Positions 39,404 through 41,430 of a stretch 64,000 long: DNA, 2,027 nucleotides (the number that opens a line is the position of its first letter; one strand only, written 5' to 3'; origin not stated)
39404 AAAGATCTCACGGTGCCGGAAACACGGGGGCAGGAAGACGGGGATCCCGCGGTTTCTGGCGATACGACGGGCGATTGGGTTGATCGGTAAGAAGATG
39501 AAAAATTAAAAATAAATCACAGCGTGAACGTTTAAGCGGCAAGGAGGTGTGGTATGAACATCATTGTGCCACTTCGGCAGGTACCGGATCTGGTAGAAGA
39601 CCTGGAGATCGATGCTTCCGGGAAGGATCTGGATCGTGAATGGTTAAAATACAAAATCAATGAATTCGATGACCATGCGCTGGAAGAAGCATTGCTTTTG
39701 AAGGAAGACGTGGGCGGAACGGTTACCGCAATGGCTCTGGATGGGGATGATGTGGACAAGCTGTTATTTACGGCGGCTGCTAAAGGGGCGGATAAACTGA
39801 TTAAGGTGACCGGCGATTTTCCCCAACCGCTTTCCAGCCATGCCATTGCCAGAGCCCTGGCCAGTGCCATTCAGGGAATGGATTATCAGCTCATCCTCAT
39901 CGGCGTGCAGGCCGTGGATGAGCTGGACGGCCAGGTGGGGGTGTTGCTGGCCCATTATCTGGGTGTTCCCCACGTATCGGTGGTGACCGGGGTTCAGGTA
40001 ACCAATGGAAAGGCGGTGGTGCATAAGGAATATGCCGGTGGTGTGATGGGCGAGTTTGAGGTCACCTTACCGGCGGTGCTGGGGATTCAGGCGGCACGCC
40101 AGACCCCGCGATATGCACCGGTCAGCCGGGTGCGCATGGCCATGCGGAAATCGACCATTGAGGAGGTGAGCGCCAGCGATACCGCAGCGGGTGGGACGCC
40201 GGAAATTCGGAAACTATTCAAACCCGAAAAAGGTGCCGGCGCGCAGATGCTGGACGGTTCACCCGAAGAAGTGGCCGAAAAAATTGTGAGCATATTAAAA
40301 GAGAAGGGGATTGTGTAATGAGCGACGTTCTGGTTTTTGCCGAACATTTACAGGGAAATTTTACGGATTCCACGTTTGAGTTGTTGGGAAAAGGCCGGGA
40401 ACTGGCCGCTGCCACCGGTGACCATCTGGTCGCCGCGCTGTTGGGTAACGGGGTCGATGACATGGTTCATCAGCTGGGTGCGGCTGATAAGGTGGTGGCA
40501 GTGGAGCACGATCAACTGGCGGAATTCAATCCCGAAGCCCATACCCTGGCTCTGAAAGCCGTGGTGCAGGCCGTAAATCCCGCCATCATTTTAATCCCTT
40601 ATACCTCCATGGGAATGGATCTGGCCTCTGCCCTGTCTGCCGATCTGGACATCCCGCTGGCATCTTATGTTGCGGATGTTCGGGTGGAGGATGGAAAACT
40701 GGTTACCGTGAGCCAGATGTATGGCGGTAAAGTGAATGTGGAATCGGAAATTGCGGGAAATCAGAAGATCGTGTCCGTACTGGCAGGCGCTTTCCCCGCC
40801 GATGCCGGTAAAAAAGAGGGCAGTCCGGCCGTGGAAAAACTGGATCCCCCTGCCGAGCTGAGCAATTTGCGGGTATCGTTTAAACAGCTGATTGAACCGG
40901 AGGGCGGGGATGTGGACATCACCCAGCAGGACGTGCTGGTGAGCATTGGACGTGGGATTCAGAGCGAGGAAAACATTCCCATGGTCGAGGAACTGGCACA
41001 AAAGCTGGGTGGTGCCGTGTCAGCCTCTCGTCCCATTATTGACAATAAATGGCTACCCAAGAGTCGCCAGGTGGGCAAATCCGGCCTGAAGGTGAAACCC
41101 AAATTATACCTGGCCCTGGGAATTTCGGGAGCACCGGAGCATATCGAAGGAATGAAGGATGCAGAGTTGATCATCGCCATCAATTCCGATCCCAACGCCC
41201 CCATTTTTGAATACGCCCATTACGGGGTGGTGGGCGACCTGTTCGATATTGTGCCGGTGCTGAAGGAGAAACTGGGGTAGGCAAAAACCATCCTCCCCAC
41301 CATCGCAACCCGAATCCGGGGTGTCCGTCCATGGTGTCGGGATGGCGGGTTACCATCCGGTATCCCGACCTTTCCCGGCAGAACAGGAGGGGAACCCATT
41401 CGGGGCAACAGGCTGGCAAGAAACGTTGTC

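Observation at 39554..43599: etfBA and a membrane cytochrome-b/HdrD-like Fe-S oxidoreductase sit directly downstream of sHdr, suggesting an electron exit route from sHdr to menaquinone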

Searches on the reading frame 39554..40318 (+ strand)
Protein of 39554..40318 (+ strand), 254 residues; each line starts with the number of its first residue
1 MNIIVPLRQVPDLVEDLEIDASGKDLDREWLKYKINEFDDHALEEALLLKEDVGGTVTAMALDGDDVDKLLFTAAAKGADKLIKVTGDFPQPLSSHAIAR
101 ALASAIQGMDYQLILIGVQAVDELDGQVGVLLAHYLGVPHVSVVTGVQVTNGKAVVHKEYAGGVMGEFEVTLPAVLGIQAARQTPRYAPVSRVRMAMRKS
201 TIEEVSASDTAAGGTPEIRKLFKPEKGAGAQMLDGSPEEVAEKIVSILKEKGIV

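Call 3: search_protein_families(library=pfam, proteins=[window:39554-40318:+])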
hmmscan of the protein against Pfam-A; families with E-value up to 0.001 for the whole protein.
window:39554-40318:+ (254 aa): 1 family
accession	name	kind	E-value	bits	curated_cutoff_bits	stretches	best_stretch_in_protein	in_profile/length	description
PF01012.27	ETF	-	1.6e-27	96.9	26.7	1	31-209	9-180/181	Electron transfer flavoprotein domain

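Call 4: search_protein_families(library=ncbifam, proteins=[window:39554-40318:+])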
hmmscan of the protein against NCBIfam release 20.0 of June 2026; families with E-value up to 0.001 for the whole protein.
window:39554-40318:+ (254 aa): 6 families
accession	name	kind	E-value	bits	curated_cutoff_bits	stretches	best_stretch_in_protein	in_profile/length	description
NF040731.1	flavo_sub_EftB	exception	9.9e-30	103.7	445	1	3-253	2-259/260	electron transfer flavoprotein subunit beta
NF042971.1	AcrlCoAredClosAcrB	equivalog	1.6e-23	83.1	475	1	1-253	1-265/266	acryloyl-CoA reductase electron transfer subunit gamma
TIGR04503.1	mft_etfB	hypoth_equivalog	1.7e-20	73.6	200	1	31-213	26-221/290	mycofactocin-associated electron transfer flavoprotein beta subunit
NF008998.0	PRK12342.1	equivalog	7.2e-19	68.1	338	1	1-249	1-250/254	electron transfer flavoprotein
NF002888.0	PRK03359.1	subfamily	1.9e-18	66.8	219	1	1-211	1-212/256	putative electron transfer flavoprotein FixA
NF051844.1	ETFlavBetaProt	equivalog_domain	2.2e-10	40.5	350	1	98-203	74-184/254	electron transfer flavoprotein subunit beta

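Call 27: search_solved_structures(query=window:39554-40315:+, max_evalue=1e-8)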
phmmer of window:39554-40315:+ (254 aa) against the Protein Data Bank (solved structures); distinct sequences matched with E-value up to 1e-8: 10.
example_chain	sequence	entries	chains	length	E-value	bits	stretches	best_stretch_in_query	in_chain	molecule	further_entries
1o94_C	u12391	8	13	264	4.3e-40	140.7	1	1-250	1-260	ELECTRON TRANSFER FLAVOPROTEIN BETA-SUBUNIT | ELECTRON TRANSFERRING FLAVOPROTEIN BETA-SUBUNIT | Electron transfer flavoprotein subunit beta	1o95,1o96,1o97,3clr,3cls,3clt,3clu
5ol2_B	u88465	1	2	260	4.2e-24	88.4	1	1-210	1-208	Electron transfer flavoprotein small subunit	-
1efp_B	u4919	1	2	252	2.4e-22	82.6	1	1-253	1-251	PROTEIN (ELECTRON TRANSFER FLAVOPROTEIN)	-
6fah_B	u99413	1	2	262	7.4e-22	81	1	1-254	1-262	Caffeyl-CoA reductase-Etf complex subunit CarD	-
4kpu_B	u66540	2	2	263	4.7e-20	75.1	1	1-249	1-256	Electron transfer flavoprotein alpha/beta-subunit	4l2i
7qh2_B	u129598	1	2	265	4.2e-16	62.2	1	3-251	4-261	Lactate dehydrogenase (NAD(+),ferredoxin) subunit LctB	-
1efv_B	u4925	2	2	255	1.1e-15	60.8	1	2-252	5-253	ELECTRON TRANSFER FLAVOPROTEIN | Electron transfer flavoprotein beta-subunit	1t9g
2a1t_S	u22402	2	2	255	7.2e-15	58.1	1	2-252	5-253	Electron transfer flavoprotein beta-subunit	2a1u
7koe_A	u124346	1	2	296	4.7e-12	48.9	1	2-249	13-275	Electron transfer flavoprotein, beta subunit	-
5ow0_B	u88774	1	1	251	5.6e-10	42.2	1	2-218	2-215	Electron transfer flavoprotein, beta subunit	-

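Call 78: search_solved_structures(query=window:39554-40315:+, max_evalue=1e-15, show_alignments=5)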
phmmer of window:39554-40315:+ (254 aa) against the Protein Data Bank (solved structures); distinct sequences matched with E-value up to 1e-15: 6.
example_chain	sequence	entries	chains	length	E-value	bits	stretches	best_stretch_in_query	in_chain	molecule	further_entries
1o94_C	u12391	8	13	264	4.3e-40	140.7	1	1-250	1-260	ELECTRON TRANSFER FLAVOPROTEIN BETA-SUBUNIT | ELECTRON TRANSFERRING FLAVOPROTEIN BETA-SUBUNIT | Electron transfer flavoprotein subunit beta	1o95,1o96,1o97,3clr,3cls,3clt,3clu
5ol2_B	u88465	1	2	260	4.2e-24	88.4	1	1-210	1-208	Electron transfer flavoprotein small subunit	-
1efp_B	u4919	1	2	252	2.4e-22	82.6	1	1-253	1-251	PROTEIN (ELECTRON TRANSFER FLAVOPROTEIN)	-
6fah_B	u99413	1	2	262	7.4e-22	81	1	1-254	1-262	Caffeyl-CoA reductase-Etf complex subunit CarD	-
4kpu_B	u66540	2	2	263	4.7e-20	75.1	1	1-249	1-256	Electron transfer flavoprotein alpha/beta-subunit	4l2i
7qh2_B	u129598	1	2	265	4.2e-16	62.2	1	3-251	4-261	Lactate dehydrogenase (NAD(+),ferredoxin) subunit LctB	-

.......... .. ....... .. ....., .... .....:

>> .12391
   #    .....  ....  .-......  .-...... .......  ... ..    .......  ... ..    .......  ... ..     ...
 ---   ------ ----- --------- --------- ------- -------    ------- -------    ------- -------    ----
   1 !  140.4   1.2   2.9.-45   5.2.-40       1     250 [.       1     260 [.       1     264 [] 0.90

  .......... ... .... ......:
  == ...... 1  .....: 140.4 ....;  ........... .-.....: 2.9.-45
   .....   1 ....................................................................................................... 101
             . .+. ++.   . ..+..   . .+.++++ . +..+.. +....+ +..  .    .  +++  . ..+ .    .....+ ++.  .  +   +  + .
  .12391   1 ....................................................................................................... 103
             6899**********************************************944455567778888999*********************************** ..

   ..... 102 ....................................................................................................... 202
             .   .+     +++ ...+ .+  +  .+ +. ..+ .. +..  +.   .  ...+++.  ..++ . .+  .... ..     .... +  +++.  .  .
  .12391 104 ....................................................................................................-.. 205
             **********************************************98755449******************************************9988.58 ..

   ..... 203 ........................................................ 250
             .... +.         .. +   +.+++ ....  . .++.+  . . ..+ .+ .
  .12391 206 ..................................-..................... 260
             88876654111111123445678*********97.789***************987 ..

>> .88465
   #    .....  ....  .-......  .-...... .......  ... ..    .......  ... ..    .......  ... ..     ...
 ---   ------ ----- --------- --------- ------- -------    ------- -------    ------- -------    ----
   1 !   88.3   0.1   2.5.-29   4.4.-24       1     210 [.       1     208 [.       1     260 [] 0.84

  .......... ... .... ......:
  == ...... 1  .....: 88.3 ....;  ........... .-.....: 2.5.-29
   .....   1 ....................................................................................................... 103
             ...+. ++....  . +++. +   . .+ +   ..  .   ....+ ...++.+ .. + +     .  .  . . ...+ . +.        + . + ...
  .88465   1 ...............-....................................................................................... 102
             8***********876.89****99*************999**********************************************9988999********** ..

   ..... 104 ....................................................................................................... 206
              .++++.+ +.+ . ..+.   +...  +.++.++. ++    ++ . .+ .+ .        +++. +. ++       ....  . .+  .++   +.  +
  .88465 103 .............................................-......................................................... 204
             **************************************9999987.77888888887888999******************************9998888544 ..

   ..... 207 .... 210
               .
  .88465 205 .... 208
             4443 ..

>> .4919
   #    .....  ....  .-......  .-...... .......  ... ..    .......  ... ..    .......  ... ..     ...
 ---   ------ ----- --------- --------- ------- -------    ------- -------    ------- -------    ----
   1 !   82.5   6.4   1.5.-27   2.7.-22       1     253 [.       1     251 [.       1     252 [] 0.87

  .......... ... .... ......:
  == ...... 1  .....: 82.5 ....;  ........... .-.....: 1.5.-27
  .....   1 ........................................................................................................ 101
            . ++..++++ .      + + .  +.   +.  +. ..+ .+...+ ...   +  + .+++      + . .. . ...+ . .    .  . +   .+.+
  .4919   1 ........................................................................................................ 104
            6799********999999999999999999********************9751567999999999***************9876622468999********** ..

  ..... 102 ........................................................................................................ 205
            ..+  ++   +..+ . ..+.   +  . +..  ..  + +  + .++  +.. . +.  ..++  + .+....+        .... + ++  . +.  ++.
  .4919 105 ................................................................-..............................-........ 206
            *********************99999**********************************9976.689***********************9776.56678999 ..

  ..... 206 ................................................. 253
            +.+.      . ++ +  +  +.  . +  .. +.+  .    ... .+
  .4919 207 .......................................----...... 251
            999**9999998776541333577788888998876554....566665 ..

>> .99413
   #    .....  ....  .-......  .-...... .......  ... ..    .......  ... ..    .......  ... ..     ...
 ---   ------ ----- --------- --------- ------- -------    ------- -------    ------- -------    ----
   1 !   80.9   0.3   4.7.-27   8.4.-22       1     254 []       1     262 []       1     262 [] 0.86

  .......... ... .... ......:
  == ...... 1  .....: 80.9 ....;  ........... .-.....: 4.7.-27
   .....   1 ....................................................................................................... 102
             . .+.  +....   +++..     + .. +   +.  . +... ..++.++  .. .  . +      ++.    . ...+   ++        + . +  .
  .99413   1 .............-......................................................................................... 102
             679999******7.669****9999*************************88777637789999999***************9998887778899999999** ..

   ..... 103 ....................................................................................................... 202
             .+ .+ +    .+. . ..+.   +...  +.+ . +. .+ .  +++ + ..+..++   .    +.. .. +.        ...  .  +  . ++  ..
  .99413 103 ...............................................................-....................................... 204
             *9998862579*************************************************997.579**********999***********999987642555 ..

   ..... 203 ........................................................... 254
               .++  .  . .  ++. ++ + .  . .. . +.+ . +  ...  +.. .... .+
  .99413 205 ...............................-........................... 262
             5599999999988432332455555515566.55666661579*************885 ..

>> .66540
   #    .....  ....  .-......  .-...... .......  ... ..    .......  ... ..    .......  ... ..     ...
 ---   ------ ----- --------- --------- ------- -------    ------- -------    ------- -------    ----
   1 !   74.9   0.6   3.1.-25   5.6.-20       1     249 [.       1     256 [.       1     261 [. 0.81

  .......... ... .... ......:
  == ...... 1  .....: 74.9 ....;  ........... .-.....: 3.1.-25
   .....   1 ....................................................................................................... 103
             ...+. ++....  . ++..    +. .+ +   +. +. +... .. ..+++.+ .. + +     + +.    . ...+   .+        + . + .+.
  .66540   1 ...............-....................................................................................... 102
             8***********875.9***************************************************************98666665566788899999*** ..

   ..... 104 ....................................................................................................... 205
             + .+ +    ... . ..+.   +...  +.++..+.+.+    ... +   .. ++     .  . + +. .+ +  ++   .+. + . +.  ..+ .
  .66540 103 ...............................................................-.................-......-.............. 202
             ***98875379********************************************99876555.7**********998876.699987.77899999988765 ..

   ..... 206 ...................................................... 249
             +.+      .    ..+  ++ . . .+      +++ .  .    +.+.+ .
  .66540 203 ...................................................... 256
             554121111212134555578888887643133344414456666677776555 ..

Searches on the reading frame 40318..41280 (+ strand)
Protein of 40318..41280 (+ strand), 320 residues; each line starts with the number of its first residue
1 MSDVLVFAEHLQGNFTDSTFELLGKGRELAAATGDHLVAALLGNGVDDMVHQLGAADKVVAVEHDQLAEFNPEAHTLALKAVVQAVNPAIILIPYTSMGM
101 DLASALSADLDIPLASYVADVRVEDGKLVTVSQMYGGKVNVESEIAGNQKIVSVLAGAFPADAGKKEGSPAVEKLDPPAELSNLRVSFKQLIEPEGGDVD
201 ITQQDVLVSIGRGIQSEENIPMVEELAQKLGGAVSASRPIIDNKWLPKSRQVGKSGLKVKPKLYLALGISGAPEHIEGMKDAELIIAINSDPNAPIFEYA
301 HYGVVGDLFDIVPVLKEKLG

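Call 3: search_protein_families(library=pfam, proteins=[window:40318-41280:+])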
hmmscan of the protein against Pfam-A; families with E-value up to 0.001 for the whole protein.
window:40318-41280:+ (320 aa): 2 families
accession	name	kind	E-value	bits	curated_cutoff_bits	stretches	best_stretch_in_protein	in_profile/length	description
PF01012.27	ETF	-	3.5e-33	115.4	26.7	1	4-178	1-179/181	Electron transfer flavoprotein domain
PF00766.25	ETF_alpha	-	9.8e-33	112.4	27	1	200-280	1-81/81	Electron transfer flavoprotein FAD-binding domain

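Call 4: search_protein_families(library=ncbifam, proteins=[window:40318-41280:+])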
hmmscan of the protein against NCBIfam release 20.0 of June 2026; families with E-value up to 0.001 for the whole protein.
window:40318-41280:+ (320 aa): 5 families
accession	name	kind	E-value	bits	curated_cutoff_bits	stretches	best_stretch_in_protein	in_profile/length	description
NF042970.1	AcrlCoAredClosAcrA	equivalog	1.4e-61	208.6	600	2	199-318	234-356/360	acryloyl-CoA reductase electron transfer subunit beta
NF008884.0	PRK11916.1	equivalog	3.7e-44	151.3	528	1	32-319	26-310/312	electron transfer flavoprotein subunit alpha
NF002889.0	PRK03363.1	equivalog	1.3e-43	149.5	549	1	30-318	24-310/313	electron transfer flavoprotein subunit alpha/FixB family protein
NF038209.1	mft_etfA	equivalog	1.5e-38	132.8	240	1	29-319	20-302/303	mycofactocin-associated electron transfer flavoprotein alpha subunit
NF051845.1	EtFlavAlphaProt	equivalog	1.3e-31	110.1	600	1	4-315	93-395/406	electron transfer flavoprotein subunit alpha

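Call 26: search_solved_structures(query=window:40318-41277:+, max_evalue=1e-10)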
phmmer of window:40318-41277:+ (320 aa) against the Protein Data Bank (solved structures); distinct sequences matched with E-value up to 1e-10: 14.
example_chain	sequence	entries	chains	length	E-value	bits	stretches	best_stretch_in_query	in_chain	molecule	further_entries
3clu_D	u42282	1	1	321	1.3e-56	195.5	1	1-319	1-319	Electron transfer flavoprotein subunit alpha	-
1o94_D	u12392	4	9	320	1.4e-56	195.4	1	3-319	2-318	ELECTRON TRANSFER FLAVOPROTEIN ALPHA-SUBUNIT | ELECTRON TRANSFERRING FLAVOPROTEIN ALPHA-SUBUNIT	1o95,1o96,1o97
3clt_D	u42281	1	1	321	2.6e-56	194.5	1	1-319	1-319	Electron transfer flavoprotein subunit alpha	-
3clr_D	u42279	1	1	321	3.7e-56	194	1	1-319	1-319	Electron transfer flavoprotein subunit alpha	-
3cls_D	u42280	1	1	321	4.2e-56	193.9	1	1-319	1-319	Electron transfer flavoprotein subunit alpha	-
6fah_A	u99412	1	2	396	5.7e-53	183.6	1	4-319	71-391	Caffeyl-CoA reductase-Etf complex subunit CarE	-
7qh2_A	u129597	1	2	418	5.2e-52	180.4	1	4-315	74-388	Lactate dehydrogenase (NAD(+),ferredoxin) subunit LctC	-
5ol2_A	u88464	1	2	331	7.5e-52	179.9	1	1-318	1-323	Electron transfer flavoprotein large subunit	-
1efv_A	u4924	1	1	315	2.9e-39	138.6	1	2-317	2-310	ELECTRON TRANSFER FLAVOPROTEIN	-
1t9g_R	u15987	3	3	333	5.4e-39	137.7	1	4-317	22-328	Electron transfer flavoprotein alpha-subunit, mitochondrial | Electron transfer flavoprotein alpha-subunit, mitochondrial precursor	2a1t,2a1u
7koe_B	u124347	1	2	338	1.4e-38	136.4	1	4-319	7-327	Electron transfer flavoprotein, alpha subunit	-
4kpu_A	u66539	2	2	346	1.7e-37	132.8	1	3-319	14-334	Electron transfer flavoprotein alpha subunit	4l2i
1efp_A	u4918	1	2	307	4e-34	121.7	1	76-319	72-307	PROTEIN (ELECTRON TRANSFER FLAVOPROTEIN)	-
5ow0_A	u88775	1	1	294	5.2e-33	118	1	83-316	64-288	Electron transfer flavoprotein, alpha subunit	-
